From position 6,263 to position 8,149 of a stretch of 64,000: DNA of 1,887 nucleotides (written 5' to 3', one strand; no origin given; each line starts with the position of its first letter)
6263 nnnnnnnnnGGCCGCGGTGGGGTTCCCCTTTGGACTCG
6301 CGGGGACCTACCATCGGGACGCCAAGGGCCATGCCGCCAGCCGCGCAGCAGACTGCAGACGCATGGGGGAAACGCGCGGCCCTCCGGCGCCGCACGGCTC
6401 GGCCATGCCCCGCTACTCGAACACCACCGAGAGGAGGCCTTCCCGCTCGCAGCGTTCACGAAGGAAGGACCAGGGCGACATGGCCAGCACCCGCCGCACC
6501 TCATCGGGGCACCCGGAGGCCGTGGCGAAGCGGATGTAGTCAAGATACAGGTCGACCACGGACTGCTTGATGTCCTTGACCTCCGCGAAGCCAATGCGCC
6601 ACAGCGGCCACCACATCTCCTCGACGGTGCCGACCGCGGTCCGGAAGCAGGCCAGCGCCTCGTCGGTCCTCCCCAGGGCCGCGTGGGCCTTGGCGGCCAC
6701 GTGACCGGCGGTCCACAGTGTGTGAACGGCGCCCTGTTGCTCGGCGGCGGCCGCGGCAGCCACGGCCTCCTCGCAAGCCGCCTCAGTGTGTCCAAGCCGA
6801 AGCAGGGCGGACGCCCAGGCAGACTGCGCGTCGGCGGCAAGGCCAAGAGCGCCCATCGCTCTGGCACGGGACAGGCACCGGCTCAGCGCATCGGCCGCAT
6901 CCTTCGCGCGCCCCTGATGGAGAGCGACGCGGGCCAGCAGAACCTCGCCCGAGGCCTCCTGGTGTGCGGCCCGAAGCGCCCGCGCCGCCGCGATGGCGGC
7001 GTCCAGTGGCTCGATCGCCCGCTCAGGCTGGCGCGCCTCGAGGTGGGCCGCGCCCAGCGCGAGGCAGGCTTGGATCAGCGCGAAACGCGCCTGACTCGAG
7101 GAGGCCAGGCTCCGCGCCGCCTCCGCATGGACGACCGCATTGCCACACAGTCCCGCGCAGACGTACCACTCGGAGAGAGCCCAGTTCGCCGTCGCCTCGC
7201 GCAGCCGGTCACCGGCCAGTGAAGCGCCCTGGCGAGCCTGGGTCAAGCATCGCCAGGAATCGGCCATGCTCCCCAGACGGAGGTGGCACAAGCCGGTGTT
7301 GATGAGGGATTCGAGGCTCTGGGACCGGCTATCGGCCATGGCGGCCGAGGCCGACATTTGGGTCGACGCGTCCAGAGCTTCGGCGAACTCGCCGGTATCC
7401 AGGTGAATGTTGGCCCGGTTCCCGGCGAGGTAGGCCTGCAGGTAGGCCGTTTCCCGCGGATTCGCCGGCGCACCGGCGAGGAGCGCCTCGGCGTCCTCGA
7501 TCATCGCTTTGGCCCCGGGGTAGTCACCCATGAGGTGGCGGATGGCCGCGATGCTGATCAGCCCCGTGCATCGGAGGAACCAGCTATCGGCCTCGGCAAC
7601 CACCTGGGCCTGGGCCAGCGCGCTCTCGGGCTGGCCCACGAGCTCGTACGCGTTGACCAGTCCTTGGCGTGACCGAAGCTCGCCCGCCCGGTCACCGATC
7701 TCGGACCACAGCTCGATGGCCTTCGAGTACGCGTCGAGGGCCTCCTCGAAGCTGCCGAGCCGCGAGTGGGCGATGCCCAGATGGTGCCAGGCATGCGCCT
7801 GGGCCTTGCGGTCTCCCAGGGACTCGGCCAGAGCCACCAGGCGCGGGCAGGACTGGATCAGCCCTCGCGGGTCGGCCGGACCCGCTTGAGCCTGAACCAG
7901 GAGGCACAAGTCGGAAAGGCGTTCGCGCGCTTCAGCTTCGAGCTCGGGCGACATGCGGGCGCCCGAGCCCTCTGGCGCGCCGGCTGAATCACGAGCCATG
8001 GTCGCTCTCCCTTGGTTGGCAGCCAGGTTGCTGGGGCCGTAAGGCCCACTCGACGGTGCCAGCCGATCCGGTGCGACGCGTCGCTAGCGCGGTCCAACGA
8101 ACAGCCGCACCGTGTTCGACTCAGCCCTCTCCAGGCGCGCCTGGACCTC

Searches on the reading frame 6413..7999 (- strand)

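Call 9: search_protein_families(library=pfam, proteins=[window:6413-7999:-])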
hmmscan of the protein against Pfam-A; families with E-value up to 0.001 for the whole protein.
window:6413-7999:- (528 aa): 10 families
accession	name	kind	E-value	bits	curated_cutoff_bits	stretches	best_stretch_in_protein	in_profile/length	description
PF13424.12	TPR_12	-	4.7e-18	65.6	30.1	1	68-134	3-71/77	Tetratricopeptide repeat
PF00515.34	TPR_1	-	6.3e-15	54.7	27.8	1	70-97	3-30/34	Tetratricopeptide repeat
PF07719.23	TPR_2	-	1.3e-11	44.1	27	1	68-97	1-30/34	Tetratricopeptide repeat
PF13181.12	TPR_8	-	3.3e-10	39.7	25.7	1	68-97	1-30/34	Tetratricopeptide repeat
PF13428.12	TPR_14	-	7.6e-09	35.8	23.5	0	69-97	2-30/44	Tetratricopeptide repeat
PF17874.7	TPR_MalT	-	1.1e-05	25.3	45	0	234-450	45-261/336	MalT-like TPR region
PF13414.12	TPR_11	-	3.2e-05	24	26.8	0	81-97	7-23/42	TPR repeat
PF13174.12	TPR_6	-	0.0003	21.7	26.3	0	70-97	2-29/33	Tetratricopeptide repeat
PF13176.12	TPR_7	-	0.00034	20.9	27.9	0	70-97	1-28/36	Tetratricopeptide repeat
PF12968.13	DUF3856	-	0.00058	20.3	27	0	369-461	35-132/143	Domain of Unknown Function (DUF3856)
